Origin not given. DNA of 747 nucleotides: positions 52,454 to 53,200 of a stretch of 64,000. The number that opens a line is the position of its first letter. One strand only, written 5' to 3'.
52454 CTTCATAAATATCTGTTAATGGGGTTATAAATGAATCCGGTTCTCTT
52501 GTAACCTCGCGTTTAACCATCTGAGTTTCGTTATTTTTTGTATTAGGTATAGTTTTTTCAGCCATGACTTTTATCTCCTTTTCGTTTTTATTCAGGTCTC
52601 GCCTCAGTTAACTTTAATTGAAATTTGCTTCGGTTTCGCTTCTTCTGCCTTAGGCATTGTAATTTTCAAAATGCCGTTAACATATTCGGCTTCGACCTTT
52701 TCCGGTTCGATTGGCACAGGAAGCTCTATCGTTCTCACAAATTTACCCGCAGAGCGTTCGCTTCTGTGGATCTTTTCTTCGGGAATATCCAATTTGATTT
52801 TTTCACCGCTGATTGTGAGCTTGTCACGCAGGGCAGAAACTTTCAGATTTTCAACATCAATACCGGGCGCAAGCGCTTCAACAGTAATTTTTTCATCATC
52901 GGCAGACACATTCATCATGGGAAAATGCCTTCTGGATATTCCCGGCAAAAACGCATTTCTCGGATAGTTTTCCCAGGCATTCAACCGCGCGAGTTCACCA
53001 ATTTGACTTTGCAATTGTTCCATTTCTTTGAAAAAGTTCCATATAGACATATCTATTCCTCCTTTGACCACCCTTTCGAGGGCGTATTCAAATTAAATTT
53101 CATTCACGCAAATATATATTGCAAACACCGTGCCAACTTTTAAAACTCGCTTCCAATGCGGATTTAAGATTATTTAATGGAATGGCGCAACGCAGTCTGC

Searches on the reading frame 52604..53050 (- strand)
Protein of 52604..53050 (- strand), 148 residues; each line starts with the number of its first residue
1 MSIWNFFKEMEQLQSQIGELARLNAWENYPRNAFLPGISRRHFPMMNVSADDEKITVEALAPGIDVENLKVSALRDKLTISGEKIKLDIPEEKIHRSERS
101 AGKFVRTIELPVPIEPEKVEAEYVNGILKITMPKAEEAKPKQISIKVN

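Call 7: search_protein_families(library=pfam, proteins=[window:52604-53050:-])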
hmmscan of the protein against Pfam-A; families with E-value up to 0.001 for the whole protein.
window:52604-53050:- (148 aa): 1 family
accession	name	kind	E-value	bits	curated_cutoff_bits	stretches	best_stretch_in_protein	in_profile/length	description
PF00011.27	HSP20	-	5e-20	71.9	20.8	1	50-147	4-101/102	Hsp20/alpha crystallin family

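Call 8: find_encoding_contigs(protein=window:52604-53050:-, flank=10000, max_places=10)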
Protein window:52604-53050:- (148 aa): 7 contigs read that carry it; 5 places shown.
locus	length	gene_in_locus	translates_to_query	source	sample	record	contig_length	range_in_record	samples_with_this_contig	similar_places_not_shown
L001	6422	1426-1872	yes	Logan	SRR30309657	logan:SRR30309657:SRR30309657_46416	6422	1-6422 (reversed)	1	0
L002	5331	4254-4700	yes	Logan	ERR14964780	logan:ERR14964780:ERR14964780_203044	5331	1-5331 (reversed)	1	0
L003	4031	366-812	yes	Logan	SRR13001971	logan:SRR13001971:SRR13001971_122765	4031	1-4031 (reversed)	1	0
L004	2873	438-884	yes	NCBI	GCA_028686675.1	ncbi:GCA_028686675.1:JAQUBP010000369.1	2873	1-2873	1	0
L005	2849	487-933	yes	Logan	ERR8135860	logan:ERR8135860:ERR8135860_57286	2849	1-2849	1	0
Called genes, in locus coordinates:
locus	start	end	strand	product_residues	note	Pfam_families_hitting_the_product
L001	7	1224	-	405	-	PF00890:FAD_binding_2 (weak), PF01266:DAO (faint), PF03486:HI0933_like, PF07992:Pyr_redox_2 (weak), PF12831:FAD_oxidored, PF22780:HI0933_like_1st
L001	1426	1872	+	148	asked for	PF00011:HSP20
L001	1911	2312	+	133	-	PF00011:HSP20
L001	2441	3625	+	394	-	-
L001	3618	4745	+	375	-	PF04443:LuxE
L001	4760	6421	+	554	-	?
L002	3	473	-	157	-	?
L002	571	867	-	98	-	PF02049:FliE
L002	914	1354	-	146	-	PF00460:Flg_bb_rod, PF06429:Flg_bbr_C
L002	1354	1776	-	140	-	PF00460:Flg_bb_rod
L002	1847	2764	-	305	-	PF02899:Phage_int_SAM_1, PF00589:Phage_integrase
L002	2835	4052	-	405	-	PF00890:FAD_binding_2, PF01266:DAO (faint), PF03486:HI0933_like, PF07992:Pyr_redox_2 (weak), PF12831:FAD_oxidored, PF13450:NAD_binding_8 (faint), PF13738:Pyr_redox_3 (faint), PF22780:HI0933_like_1st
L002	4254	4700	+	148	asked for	PF00011:HSP20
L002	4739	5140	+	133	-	PF00011:HSP20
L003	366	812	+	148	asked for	PF00011:HSP20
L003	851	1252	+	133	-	PF00011:HSP20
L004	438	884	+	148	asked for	PF00011:HSP20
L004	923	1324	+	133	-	PF00011:HSP20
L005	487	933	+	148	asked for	PF00011:HSP20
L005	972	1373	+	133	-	PF00011:HSP20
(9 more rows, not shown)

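Call 10: find_homologous_proteins(query=window:52604-53050:-, max_evalue=1e-10)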
Query window:52604-53050:- (148 aa): 145 proteins with E <= 1e-10 among 178 candidates; the best 120 are listed.
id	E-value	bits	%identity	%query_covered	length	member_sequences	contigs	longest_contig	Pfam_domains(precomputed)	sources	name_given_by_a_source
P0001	3.3e-88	311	98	100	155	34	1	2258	PF00011.28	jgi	-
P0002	6.6e-66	239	72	100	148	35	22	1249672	PF00011.28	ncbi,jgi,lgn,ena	-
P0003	1.7e-65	237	72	100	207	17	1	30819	PF00011.28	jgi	-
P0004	6.4e-65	235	74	100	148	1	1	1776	PF00011.28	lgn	-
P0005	7.6e-65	235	70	100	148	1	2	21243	PF00011.28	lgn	-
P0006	1.4e-64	234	72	100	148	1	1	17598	PF00011.28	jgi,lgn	jgi:HSP20 family protein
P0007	2.0e-64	234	71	99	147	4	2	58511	PF00011.28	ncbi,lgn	-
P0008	2.3e-64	234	71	100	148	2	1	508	PF00011.28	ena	-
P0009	3.0e-64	233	73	100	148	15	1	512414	PF00011.28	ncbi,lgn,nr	ncbi:MAG: Heat shock protein Hsp20 [Candidatus Rifleibacterium amylolyticum]|nr:MAG: Heat shock prot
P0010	4.5e-64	233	72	100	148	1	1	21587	PF00011.28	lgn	-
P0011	8.7e-64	232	70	100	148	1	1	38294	PF00011.28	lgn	-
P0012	1.6e-63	231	70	100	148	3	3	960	PF00011.28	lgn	-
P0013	2.0e-63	231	73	100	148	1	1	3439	PF00011.28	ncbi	-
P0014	2.1e-63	231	69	100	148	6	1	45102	PF00011.28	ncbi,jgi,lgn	-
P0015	3.2e-63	230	71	100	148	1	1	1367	PF00011.28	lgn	-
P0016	3.2e-63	230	71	100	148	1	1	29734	PF00011.28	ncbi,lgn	-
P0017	4.4e-63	230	70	100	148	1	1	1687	PF00011.28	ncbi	-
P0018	5.6e-63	229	68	100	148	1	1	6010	PF00011.28,PF17886.8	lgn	-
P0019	2.0e-62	227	69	100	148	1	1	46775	PF00011.28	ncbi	-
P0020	3.4e-62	227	72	100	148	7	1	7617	PF00011.28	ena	-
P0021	3.9e-62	226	71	99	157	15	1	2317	PF00011.28,PF17886.8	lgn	-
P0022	5.9e-62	226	71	100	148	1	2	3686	PF00011.28,PF17886.8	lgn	-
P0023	8.1e-62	225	71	99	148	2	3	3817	PF00011.28,PF17886.8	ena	-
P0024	9.1e-62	225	71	100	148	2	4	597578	PF00011.28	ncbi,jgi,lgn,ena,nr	ncbi:MAG: molecular chaperone [Candidatus Riflebacteria bacterium HGW-Riflebacteria-1]|jgi:HSP20 fam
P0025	1.0e-61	225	69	100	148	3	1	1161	PF00011.28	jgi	jgi:HSP20 family protein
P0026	1.9e-61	224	72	100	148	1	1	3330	PF00011.28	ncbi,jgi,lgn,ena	-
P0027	2.5e-60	221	66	100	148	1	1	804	PF00011.28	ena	-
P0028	7.7e-60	219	69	100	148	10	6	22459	PF00011.28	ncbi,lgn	-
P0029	3.5e-59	217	70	100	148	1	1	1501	PF00011.28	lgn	-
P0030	5.4e-59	216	67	100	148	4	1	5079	PF00011.28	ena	-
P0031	1.1e-58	215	67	100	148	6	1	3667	PF00011.28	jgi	jgi:HSP20 family protein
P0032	3.7e-58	214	66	100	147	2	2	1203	PF00011.28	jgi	jgi:HSP20 family protein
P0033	4.4e-58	213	63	100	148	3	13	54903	PF00011.28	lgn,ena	-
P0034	5.5e-58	213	64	100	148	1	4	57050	PF00011.28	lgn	-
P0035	7.3e-58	213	66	100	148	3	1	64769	PF00011.28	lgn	-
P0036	1.3e-57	212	66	100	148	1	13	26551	PF00011.28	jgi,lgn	jgi:HSP20 family protein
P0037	1.5e-57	212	64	100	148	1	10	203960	PF00011.28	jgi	jgi:HSP20 family protein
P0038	4.0e-57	210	64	100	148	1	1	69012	PF00011.28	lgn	-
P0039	5.2e-57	210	67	100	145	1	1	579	PF00011.28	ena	-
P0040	7.9e-57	209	61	100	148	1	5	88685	PF00011.28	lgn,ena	-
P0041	1.1e-56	209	66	100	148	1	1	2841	PF00011.28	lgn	-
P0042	3.4e-56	207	63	100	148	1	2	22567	PF00011.28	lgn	-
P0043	9.6e-55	203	62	100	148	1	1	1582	PF00011.28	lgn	-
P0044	1.2e-54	202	63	100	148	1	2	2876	PF00011.28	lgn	-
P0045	1.3e-54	202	72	86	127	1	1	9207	PF00011.28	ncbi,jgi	jgi:HSP20 family protein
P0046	3.5e-54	201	97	70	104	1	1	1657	PF00011.28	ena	-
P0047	4.2e-53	197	63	100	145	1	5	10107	PF00011.28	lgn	-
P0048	6.7e-53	197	62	99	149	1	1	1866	PF00011.28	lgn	-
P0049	6.0e-52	193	66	94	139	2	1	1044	PF00011.28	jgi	jgi:HSP20 family protein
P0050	1.1e-50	189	61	100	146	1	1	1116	PF00011.28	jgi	jgi:HSP20 family protein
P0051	1.2e-50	189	61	100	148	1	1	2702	PF00011.28,PF17886.8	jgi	jgi:HSP20 family protein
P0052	2.5e-50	188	60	99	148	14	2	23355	PF00011.28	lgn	-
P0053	6.6e-48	180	57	100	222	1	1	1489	PF00011.28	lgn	-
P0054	2.2e-39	153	71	70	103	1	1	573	PF00011.28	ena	-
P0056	2.4e-37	146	49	98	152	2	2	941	PF00011.28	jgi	-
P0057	5.4e-37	145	52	97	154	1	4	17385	PF00011.28,PF17886.8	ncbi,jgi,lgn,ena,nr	ncbi:MAG: Hsp20/alpha crystallin family protein [bacterium]|jgi:HSP20 family protein|nr:Hsp20/alpha 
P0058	9.0e-37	144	51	98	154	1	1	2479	PF00011.28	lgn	-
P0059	1.0e-36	144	51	99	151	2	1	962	PF00011.28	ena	-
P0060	1.9e-36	143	48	100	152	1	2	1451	PF00011.28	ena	-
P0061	3.1e-36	143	48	100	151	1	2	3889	PF00011.28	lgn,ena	-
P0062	6.5e-36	141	48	99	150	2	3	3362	PF00011.28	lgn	-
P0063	7.6e-36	141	49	97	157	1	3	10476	PF00011.28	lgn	-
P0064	9.5e-36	141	48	99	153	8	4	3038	PF00011.28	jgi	jgi:HSP20 family protein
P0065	1.4e-35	140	50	100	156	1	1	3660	PF00011.28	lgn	-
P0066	3.6e-35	139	51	99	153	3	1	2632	PF00011.28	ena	-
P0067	3.9e-35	139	48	99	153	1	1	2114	PF00011.28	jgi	jgi:HSP20 family protein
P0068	6.7e-35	138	50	100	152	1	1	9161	PF00011.28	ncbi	-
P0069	1.2e-34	137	51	97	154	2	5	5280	PF00011.28,PF17886.8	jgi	jgi:HSP20 family protein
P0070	1.3e-34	137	48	100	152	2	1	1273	PF00011.28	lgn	-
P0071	2.2e-34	137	48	99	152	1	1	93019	PF00011.28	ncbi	ncbi:hypothetical protein NKDENANG_01498 [Candidatus Entotheonellaceae bacterium PAL068K]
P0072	2.4e-34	136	51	96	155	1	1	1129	PF00011.28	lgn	-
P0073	2.9e-34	136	45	100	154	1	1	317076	PF00011.28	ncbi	ncbi:MAG: Hsp20/alpha crystallin family protein [Chthonomonadales bacterium]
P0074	4.5e-34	136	50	99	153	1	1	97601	PF00011.28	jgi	jgi:HSP20 family protein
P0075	4.5e-34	136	47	99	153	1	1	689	PF00011.28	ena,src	-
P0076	4.9e-34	135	53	82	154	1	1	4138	PF00011.28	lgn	-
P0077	5.8e-34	135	46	100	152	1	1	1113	PF00011.28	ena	-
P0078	8.5e-34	135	46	99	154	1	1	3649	PF00011.28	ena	-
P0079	1.0e-33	134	54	81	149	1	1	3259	PF00011.28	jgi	jgi:HSP20 family protein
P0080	1.2e-33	134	45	100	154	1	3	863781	PF00011.28,PF17886.8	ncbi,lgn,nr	ncbi:Hsp20/alpha crystallin family protein [bacterium]|nr:Hsp20/alpha crystallin family protein [bac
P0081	1.3e-33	134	50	94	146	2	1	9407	PF00011.28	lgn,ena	-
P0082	1.5e-33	134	47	99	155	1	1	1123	PF27746.1,PF00011.28,PF17886.8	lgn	-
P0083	1.7e-33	134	55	78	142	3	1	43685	PF00011.28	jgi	jgi:HSP20 family protein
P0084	1.9e-33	134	48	99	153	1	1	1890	PF00011.28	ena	-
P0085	2.2e-33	133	47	99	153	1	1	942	PF00011.28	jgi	jgi:HSP20 family protein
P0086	2.7e-33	133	56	78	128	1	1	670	PF00011.28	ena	-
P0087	2.9e-33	133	56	78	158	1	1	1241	PF00011.28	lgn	-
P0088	3.3e-33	133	45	100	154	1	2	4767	PF00011.28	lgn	-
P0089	3.5e-33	133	49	99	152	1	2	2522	PF00011.28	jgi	jgi:HSP20 family protein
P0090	4.4e-33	132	47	100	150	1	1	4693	PF00011.28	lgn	-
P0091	4.5e-33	132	56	80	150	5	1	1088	PF00011.28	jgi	jgi:HSP20 family protein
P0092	6.2e-33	132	54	78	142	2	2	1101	PF00011.28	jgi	jgi:HSP20 family protein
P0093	9.4e-33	131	49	99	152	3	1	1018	PF00011.28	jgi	jgi:HSP20 family protein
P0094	1.1e-32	131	43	100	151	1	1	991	PF00011.28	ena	-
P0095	1.6e-32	131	56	80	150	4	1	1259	PF00011.28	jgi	jgi:HSP20 family protein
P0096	2.4e-32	130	47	99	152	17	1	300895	PF00011.28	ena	-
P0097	2.6e-32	130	45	99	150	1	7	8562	PF00011.28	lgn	-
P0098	2.9e-32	130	55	79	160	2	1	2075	PF00011.28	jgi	jgi:HSP20 family protein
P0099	3.1e-32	130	49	96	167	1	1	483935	PF00011.28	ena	-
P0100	3.6e-32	129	48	99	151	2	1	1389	PF00011.28,PF17886.8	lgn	-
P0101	6.3e-32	129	45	100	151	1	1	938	PF00011.28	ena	-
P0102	8.4e-32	128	45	98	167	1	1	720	PF00011.28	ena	-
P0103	1.9e-31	127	49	97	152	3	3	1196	PF00011.28,PF17886.8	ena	-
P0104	2.3e-31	127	53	80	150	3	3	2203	PF00011.28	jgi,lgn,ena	-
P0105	2.4e-31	127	46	100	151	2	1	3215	PF00011.28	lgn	-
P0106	2.6e-31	127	48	98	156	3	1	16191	PF00011.28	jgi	jgi:HSP20 family protein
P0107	2.8e-31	126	46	99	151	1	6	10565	PF00011.28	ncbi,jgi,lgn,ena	jgi:HSP20 family protein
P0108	3.4e-31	126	46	97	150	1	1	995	PF00011.28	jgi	jgi:HSP20 family protein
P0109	3.4e-31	126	45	100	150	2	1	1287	PF00011.28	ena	-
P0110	3.7e-31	126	50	95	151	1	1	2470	PF00011.28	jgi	jgi:HSP20 family protein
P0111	5.1e-31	126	47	97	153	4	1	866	PF00011.28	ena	-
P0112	1.1e-30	125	54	82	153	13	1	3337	PF00011.28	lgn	-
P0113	2.2e-30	124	45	99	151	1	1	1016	PF00011.28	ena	-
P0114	2.4e-30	123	47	99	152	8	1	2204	PF00011.28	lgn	-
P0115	3.8e-30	123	47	98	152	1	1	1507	PF00011.28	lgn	-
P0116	5.9e-30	122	46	97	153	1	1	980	PF00011.28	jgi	-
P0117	8.6e-30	122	51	80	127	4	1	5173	PF00011.28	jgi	jgi:HSP20 family protein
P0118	2.2e-29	120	46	95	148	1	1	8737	PF00011.28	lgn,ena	-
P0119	9.4e-29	118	77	52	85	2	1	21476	PF00011.28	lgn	-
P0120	3.3e-28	117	59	66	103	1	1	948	PF00011.28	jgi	jgi:HSP20 family protein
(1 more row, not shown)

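Call 13: find_related_loci(query=A1, collection=genome_contigs, flank=10000)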
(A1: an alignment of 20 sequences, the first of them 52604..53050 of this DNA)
Query A1 (148 aa) in genome_contigs; peptide patterns used: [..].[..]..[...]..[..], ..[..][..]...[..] (x = any residue, [..] = any of these).
103 stretches matched a pattern; 44 encode a relative of the query (tblastn E <= 1e-3); 43 distinct loci.
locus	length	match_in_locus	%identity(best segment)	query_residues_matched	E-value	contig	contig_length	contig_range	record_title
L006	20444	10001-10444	72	1-148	7e-74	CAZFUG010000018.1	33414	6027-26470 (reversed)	MAG TPA_asm: uncultured bacterium isolate binchicken_co115_14 genome assembly, contig: NODE_2203_length_33414_cov_5.4803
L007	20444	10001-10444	72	1-148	1e-73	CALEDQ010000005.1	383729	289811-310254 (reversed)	MAG TPA_asm: uncultured bacterium isolate SRR3330203_bin.17_CONCOCT_v1.1_MAG genome assembly, contig: ERZ724088.15, whol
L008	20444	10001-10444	73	1-148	2e-72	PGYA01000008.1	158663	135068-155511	MAG: Candidatus Riflebacteria bacterium HGW-Riflebacteria-2 bjp_ig2102_scaffold_186, whole genome shotgun sequence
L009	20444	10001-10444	73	1-148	3e-72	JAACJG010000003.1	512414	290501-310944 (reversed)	MAG: Candidatus Rifleibacterium amylolyticum isolate CH46 Scaffold02, whole genome shotgun sequence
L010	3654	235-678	71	1-148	4e-72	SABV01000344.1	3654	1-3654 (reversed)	MAG: Erysipelotrichia bacterium isolate INTA.CYC.134 contig-100_24609, whole genome shotgun sequence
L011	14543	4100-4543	72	1-148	3e-72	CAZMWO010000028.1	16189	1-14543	MAG TPA_asm: uncultured bacterium isolate SRP192927_co6_749 genome assembly, contig: NODE_8274_length_16189_cov_4.596504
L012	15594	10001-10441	71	1-147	2e-71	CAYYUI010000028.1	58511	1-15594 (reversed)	MAG TPA_asm: uncultured bacterium isolate SRP192927_co1_848 genome assembly, contig: NODE_656_length_58511_cov_12.491224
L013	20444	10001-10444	70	1-148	2e-70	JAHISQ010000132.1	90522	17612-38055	MAG: Candidatus Riflebacteria bacterium isolate MM_PC_MetaG.mb.182 MM_PC_MetaG.mb.182_k141_1318201, whole genome shotgun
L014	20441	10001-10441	70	1-147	1e-70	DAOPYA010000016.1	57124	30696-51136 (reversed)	MAG TPA_asm: Candidatus Rifleibacterium sp. isolate AMR_MDS_1326 NODE_408_length_57124_cov_7.251695, whole genome shotgu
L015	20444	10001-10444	71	1-148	2e-70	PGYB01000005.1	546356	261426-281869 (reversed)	MAG: Candidatus Riflebacteria bacterium HGW-Riflebacteria-1 bjp_ig2103_scaffold_25, whole genome shotgun sequence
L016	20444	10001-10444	72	1-148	2e-70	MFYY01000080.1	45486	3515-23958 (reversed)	MAG: Candidatus Riflebacteria bacterium GWC2_50_8 gwc2_scaffold_1860, whole genome shotgun sequence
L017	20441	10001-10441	71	1-147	1e-70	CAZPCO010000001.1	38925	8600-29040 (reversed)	MAG TPA_asm: uncultured bacterium isolate binchicken_co117_419 genome assembly, contig: NODE_2000_length_38925_cov_4.995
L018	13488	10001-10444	69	1-148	3e-68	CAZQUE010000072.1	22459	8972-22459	MAG TPA_asm: uncultured bacterium isolate SRP304446_co1_153 genome assembly, contig: NODE_1594_length_22459_cov_14.65943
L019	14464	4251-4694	68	1-148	2e-68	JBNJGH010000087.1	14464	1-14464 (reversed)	MAG: Candidatus Rifleibacteriota bacterium isolate Y22_45dBSe2.bin.2 NODE_3164_length_14464_cov_12.727254, whole genome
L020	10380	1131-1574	69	1-148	7e-68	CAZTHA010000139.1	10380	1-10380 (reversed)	MAG TPA_asm: uncultured bacterium isolate binchicken_co108_60 genome assembly, contig: NODE_13980_length_10380_cov_5.389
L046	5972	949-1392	45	4-148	2e-38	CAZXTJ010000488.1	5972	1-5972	MAG TPA_asm: uncultured bacterium isolate binchicken_co56_54 genome assembly, contig: NODE_4771_length_5972_cov_4.886598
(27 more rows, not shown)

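Call 22: search_protein_families(library=pfam, proteins=[L046:3911-5440:+, L046:5437-5748:+, L046:2355-3821:-], max_evalue=0.01)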
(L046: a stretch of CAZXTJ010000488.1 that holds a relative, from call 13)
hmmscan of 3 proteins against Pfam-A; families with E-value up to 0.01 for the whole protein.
L046:3911-5440:+ (509 aa): 9 families
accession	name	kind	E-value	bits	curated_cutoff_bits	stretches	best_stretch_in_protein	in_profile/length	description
PF00158.32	Sigma54_activat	-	1.7e-66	223.5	20.2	1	139-306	1-168/168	Sigma-54 interaction domain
PF25601.1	AAA_lid_14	-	3.2e-23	81.8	27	1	311-382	1-72/87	AAA+ ATPase lid domain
PF14532.12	Sigma54_activ_2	-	4.3e-20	72.8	25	1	140-310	1-138/138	Sigma-54 interaction domain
PF07728.20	AAA_5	-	4.2e-07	30.5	22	1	162-282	1-124/139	AAA domain (dynein-related subfamily)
PF01078.27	Mg_chelatase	-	2.3e-06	27.6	20.3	1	218-281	93-158/207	Magnesium chelatase, subunit ChlI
PF13556.12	HTH_30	-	4.1e-05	23.7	27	1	459-490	5-36/59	PucR C-terminal helix-turn-helix domain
PF02954.25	HTH_8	-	5.9e-05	23.1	22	1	468-490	20-42/42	Bacterial regulatory protein, Fis family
PF07724.20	AAA_2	-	0.00014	22.3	27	1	163-284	6-128/166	AAA domain (Cdc48 subfamily)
PF00004.35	AAA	-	0.0005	21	21.2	1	164-281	2-110/131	ATPase family associated with various cellular activities (AAA)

L046:5437-5748:+ (103 aa): 3 families
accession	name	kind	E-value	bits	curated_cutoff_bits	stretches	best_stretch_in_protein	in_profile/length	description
PF00085.26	Thioredoxin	-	5.9e-10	39.5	23.5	1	6-97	11-102/103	Thioredoxin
PF13098.12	Thioredoxin_2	-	3.5e-07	31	27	1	19-93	11-101/104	Thioredoxin-like domain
PF07449.17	HyaE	-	0.0015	19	22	1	5-85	19-101/108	Hydrogenase-1 expression protein HyaE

L046:2355-3821:- (488 aa): 0 families

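Call 23: find_homologous_proteins(query=L046:3911-5440:+, max_evalue=1e-20)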
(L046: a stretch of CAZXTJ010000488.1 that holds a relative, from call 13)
Query L046:3911-5440:+ (509 aa): 8000 proteins with E <= 1e-20 among 8000 candidates; the best 120 are listed.
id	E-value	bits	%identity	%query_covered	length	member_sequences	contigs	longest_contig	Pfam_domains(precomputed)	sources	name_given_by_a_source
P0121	0.0e+0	1148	100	100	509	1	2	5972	PF00158.33,PF25601.2,PF14532.13,PF07728.21,PF01078.28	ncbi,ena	-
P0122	4.7e-259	878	76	100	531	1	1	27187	PF00158.33,PF07724.21,PF25601.2,PF02954.26,PF14532.13,PF07728.21,PF01078.28,PF13556.13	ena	-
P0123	7.4e-244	828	76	94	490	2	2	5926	PF00158.33,PF07724.21,PF25601.2,PF14532.13,PF07728.21,PF01078.28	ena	-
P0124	6.5e-196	670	62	96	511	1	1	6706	PF00158.33,PF25601.2,PF14532.13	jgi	-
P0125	8.9e-172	590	56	97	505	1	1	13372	PF00158.33,PF25601.2,PF02954.26,PF14532.13,PF07728.21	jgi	-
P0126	2.7e-151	523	50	97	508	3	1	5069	PF00158.33,PF07724.21,PF25601.2,PF02954.26,PF14532.13,PF07728.21,PF13556.13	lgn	-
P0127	5.5e-138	479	47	95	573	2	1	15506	PF00158.33,PF07724.21,PF25601.2,PF00004.36,PF14532.13,PF07728.21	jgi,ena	-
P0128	6.5e-135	469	47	98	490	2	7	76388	PF00158.33,PF07724.21,PF25601.2,PF02954.26,PF00004.36,PF14532.13,PF07728.21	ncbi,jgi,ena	-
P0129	2.2e-134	467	48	98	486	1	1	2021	PF00158.33,PF25601.2,PF02954.26,PF14532.13,PF07728.21,PF13556.13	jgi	-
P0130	1.2e-130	455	48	98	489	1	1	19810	PF00158.33,PF25601.2,PF02954.26,PF00004.36,PF14532.13,PF07728.21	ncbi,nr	ncbi:MAG: sigma-54-dependent Fis family transcriptional regulator [Planctomycetes bacterium]|nr:sigm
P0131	1.6e-130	454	46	97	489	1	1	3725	PF00158.33,PF25601.2,PF02954.26,PF14532.13,PF07728.21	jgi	-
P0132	1.4e-129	451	46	95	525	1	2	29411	PF00158.33,PF25601.2,PF02954.26,PF00004.36,PF14532.13,PF07728.21,PF13556.13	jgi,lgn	jgi:two-component system, NtrC family, response regulator HydG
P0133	6.3e-129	449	46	97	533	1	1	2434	PF00158.33,PF07724.21,PF25601.2,PF02954.26,PF14532.13,PF07728.21,PF01078.28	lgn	-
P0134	1.4e-128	448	45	96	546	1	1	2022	PF00158.33,PF07724.21,PF25601.2,PF14532.13,PF07728.21,PF01078.28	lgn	-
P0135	1.1e-127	445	47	94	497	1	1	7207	PF00158.33,PF25601.2,PF14532.13,PF07728.21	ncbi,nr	ncbi:sigma-54-dependent Fis family transcriptional regulator [Candidatus Poribacteria bacterium]|nr:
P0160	5.2e-124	433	49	94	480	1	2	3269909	PF00158.33,PF25601.2,PF02954.26,PF14532.13,PF07728.21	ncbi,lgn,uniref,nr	ncbi:sigma 54-interacting transcriptional regulator [Desulfuromonas sp. AOP6]|uniref:sigma-54 intera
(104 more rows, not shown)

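Call 24: find_encoding_contigs(protein=P0160, flank=6000, max_places=3)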
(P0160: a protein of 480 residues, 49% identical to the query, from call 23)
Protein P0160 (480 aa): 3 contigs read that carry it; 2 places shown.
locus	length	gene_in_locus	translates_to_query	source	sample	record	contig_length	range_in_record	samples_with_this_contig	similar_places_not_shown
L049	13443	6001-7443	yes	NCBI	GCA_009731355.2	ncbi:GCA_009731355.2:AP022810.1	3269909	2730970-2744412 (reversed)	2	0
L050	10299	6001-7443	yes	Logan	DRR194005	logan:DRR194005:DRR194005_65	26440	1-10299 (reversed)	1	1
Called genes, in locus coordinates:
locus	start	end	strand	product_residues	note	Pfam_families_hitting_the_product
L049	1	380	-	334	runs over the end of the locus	PF01032:FecCD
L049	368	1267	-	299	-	PF01497:Peripla_BP_2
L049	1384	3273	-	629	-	PF07715:Plug, PF00593:TonB_dep_Rec_b-barrel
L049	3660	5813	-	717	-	PF00072:Response_reg, PF08447:PAS_3 (weak), PF00990:GGDEF, PF00563:EAL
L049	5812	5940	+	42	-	-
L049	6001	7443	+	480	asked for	PF00158:Sigma54_activat, PF14532:Sigma54_activ_2, PF07728:AAA_5 (weak), PF25601:AAA_lid_14, PF02954:HTH_8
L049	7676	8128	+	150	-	PF00011:HSP20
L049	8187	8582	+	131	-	PF27746:Small_heat_shock_put (weak), PF00011:HSP20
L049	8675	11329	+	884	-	PF02861:Clp_N, PF23569:NBD_SMAX1 (weak), PF00004:AAA, PF17871:AAA_lid_9, PF07724:AAA_2, PF07728:AAA_5, PF00004:AAA, PF10431:ClpB_D2-small, +14 more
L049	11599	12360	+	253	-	PF17194:AbiEi_3_N, PF11459:AbiEi_3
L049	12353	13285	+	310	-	PF08843:AbiEii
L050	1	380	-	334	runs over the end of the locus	PF01032:FecCD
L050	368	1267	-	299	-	PF01497:Peripla_BP_2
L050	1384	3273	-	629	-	PF07715:Plug, PF00593:TonB_dep_Rec_b-barrel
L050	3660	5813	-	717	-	PF00072:Response_reg, PF08447:PAS_3 (weak), PF00990:GGDEF, PF00563:EAL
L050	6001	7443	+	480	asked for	PF00158:Sigma54_activat, PF14532:Sigma54_activ_2, PF07728:AAA_5 (weak), PF25601:AAA_lid_14, PF02954:HTH_8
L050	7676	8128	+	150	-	PF00011:HSP20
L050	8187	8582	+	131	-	PF27746:Small_heat_shock_put (weak), PF00011:HSP20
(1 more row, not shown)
